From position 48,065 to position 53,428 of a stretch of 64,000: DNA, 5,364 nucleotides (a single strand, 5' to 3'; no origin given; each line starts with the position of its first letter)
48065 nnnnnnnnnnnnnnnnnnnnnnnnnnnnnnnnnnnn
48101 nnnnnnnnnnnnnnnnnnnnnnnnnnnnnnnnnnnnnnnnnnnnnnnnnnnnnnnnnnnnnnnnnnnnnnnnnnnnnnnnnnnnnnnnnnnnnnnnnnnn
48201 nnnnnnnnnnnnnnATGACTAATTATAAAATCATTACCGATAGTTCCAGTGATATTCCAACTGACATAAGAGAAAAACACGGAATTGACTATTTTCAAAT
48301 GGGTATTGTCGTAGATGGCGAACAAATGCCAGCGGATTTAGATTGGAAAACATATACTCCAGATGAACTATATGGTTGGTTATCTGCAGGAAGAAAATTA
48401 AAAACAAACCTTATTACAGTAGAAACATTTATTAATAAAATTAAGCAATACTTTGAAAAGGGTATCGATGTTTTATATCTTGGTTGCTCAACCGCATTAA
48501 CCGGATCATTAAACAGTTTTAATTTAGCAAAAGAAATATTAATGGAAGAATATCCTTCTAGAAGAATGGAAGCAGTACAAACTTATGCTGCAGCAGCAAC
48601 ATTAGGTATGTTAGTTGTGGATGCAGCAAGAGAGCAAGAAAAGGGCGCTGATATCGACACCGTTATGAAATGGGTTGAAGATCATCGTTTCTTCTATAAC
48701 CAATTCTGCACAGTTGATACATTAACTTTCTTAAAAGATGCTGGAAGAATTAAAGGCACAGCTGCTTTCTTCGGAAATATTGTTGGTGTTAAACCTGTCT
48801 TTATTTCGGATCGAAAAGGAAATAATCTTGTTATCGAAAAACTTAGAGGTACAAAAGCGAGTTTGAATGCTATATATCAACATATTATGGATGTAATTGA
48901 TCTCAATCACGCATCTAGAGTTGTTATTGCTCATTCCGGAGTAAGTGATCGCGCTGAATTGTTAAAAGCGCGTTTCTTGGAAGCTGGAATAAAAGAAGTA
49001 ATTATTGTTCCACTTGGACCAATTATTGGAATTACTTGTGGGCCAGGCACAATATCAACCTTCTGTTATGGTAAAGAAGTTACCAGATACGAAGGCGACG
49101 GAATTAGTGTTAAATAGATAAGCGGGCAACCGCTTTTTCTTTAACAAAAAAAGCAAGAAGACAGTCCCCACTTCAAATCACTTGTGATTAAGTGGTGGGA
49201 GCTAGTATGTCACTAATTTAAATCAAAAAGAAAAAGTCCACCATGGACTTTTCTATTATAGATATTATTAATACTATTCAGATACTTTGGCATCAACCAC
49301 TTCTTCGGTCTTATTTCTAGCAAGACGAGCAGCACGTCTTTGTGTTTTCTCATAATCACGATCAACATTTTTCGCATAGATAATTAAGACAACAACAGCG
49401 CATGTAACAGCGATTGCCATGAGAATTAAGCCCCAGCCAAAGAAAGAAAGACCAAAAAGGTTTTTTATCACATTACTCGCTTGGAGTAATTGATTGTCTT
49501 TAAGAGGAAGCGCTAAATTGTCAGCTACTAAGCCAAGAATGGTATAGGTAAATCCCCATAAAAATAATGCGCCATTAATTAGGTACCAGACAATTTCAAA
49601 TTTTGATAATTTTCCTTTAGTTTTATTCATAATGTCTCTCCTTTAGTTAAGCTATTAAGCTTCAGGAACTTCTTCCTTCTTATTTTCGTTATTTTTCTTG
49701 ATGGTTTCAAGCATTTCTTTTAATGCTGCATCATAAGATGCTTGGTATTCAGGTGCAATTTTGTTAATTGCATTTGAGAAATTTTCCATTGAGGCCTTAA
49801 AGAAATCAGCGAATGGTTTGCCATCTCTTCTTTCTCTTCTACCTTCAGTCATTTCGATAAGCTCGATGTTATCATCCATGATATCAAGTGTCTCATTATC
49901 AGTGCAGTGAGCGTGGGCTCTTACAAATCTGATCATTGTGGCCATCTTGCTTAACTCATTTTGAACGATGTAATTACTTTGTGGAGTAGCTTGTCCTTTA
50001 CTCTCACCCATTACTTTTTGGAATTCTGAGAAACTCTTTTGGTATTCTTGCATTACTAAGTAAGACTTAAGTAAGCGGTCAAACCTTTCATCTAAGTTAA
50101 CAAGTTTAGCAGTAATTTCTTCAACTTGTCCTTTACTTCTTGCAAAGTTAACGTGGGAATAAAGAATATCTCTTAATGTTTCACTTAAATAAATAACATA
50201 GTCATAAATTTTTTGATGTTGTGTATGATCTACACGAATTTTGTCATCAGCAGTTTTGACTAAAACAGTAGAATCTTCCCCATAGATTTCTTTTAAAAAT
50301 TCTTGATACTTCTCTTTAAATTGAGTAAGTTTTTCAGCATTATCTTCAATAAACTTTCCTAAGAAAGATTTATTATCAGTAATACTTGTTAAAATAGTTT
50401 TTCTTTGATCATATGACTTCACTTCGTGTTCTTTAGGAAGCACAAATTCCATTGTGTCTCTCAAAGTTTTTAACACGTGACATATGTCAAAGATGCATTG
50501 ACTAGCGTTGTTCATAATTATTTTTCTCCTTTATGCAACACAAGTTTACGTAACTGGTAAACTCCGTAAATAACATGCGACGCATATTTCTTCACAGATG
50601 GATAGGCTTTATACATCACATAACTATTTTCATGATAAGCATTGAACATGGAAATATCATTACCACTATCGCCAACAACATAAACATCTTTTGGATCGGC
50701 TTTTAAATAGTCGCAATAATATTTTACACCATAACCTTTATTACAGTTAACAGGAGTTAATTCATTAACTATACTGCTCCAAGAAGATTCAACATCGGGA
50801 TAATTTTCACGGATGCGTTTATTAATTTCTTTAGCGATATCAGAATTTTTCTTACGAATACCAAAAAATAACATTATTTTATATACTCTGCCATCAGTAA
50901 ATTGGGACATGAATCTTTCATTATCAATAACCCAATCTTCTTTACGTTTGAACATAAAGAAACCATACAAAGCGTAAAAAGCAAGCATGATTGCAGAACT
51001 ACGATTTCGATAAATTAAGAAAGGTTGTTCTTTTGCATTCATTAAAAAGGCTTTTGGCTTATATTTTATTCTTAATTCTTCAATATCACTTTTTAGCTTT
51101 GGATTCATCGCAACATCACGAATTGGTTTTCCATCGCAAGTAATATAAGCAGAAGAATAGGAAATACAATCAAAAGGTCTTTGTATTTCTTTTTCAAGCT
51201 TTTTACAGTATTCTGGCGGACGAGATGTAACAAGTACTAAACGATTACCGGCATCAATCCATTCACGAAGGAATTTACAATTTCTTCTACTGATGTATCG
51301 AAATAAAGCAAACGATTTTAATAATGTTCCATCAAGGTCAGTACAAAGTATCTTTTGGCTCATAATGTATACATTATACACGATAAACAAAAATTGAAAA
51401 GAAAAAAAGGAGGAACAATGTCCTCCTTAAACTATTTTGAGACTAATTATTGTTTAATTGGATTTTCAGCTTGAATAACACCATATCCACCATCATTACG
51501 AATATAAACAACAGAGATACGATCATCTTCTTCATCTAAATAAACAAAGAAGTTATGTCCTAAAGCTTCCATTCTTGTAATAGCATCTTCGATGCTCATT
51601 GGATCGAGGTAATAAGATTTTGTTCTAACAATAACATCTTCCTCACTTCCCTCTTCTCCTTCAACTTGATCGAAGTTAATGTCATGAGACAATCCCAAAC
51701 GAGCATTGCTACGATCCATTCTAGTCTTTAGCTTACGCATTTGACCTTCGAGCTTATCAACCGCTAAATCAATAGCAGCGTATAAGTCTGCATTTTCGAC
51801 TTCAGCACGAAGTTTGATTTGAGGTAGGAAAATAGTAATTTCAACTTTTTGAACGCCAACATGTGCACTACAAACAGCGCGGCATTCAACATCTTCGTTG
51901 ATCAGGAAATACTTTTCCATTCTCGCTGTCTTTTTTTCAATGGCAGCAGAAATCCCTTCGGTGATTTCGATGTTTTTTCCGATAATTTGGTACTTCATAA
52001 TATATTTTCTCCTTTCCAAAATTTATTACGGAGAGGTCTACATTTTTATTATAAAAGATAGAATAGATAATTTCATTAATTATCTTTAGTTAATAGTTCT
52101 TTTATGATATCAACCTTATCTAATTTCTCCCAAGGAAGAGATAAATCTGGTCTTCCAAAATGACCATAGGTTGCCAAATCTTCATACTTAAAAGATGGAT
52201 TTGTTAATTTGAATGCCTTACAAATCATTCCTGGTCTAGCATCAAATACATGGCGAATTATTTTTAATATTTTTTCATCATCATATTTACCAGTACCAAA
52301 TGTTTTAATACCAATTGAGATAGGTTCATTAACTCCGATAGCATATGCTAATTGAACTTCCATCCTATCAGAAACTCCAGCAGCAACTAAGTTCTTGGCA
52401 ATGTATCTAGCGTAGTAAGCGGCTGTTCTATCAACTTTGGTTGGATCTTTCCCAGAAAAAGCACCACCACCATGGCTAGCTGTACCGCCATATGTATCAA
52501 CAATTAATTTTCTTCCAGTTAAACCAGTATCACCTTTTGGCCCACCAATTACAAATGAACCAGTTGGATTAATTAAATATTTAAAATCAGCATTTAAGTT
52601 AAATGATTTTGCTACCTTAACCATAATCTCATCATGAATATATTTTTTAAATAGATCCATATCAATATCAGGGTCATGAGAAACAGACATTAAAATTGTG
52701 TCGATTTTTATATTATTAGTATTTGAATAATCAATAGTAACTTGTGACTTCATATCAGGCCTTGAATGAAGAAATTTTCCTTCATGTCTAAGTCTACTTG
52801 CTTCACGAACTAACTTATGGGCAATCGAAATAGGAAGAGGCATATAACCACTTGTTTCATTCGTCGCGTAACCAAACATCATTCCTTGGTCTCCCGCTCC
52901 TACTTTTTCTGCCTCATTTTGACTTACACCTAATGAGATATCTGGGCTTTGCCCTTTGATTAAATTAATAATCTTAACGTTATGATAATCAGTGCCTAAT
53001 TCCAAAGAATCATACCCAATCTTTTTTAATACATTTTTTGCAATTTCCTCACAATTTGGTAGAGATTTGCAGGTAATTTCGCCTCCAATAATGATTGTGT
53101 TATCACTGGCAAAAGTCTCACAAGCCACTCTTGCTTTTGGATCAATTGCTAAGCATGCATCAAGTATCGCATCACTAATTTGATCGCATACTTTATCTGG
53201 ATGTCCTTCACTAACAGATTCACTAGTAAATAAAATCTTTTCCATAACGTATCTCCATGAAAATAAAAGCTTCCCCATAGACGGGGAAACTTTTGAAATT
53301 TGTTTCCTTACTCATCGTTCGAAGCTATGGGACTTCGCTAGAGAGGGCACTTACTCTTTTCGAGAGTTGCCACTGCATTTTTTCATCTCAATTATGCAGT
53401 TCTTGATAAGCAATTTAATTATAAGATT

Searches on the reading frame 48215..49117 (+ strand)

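Call 92: search_protein_families(library=pfam, proteins=[window:48215-49117:+], max_evalue=0.00001)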
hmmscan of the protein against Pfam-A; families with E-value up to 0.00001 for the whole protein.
window:48215-49117:+ (300 aa): 1 family
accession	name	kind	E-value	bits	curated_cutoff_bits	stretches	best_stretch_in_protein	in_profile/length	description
PF02645.21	DegV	-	3.3e-52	178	27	1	5-285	3-278/280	Uncharacterised protein, DegV family COG1307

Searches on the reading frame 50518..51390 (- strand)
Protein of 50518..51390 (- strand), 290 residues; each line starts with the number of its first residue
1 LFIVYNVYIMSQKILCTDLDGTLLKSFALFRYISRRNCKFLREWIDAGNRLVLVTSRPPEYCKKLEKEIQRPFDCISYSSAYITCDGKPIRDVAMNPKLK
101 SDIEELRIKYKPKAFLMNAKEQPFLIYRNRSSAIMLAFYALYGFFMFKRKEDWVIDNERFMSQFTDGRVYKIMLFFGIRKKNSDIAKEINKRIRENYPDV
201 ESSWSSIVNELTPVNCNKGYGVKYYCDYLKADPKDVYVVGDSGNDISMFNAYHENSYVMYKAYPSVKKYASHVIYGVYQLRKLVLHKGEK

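Call 92: search_protein_families(library=pfam, proteins=[window:50518-51390:-], max_evalue=0.00001)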
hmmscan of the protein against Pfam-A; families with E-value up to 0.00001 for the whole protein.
window:50518-51390:- (290 aa): 3 families
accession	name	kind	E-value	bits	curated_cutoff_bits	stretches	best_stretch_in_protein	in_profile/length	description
PF08282.18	Hydrolase_3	-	8.8e-31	108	20.9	1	15-274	1-243/255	haloacid dehalogenase-like hydrolase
PF05116.19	S6PP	-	5.7e-11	42.9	20.3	1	175-254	122-201/247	Sucrose-6F-phosphate phosphohydrolase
PF00702.32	Hydrolase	-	9.5e-06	26.6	26.4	0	214-251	152-189/191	haloacid dehalogenase-like hydrolase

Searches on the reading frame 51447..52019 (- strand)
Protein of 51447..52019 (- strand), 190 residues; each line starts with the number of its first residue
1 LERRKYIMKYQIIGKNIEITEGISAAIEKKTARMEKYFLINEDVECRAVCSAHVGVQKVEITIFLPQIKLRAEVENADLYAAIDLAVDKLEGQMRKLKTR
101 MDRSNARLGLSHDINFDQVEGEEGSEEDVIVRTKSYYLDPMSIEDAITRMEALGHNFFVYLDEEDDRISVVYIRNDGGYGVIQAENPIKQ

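Call 92: search_protein_families(library=pfam, proteins=[window:51447-52019:-], max_evalue=0.00001)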
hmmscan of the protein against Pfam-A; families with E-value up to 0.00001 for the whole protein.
window:51447-52019:- (190 aa): 2 families
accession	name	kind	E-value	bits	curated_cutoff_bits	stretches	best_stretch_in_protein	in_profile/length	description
PF02482.25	Ribosomal_S30AE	-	1.2e-23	84.1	23.7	1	10-101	1-87/88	Sigma 54 modulation protein / S30EA ribosomal protein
PF16321.10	Ribosom_S30AE_C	-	1.6e-23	82.6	25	1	126-181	2-57/57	Sigma 54 modulation/S30EA ribosomal protein C terminus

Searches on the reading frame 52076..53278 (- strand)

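Call 92: search_protein_families(library=pfam, proteins=[window:52076-53278:-], max_evalue=0.00001)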
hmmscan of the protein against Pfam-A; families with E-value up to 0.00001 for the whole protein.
window:52076-53278:- (400 aa): 3 families
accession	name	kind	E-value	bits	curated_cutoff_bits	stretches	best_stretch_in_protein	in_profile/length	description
PF02773.21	S-AdoMet_synt_C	-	1.2e-62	210.3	25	1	244-385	1-138/138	S-adenosylmethionine synthetase, C-terminal domain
PF02772.21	S-AdoMet_synt_M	-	1.4e-39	135.3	29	1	126-242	2-120/120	S-adenosylmethionine synthetase, central domain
PF00438.25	S-AdoMet_synt_N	-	3.4e-38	130.6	33.1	1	15-112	2-99/99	S-adenosylmethionine synthetase, N-terminal domain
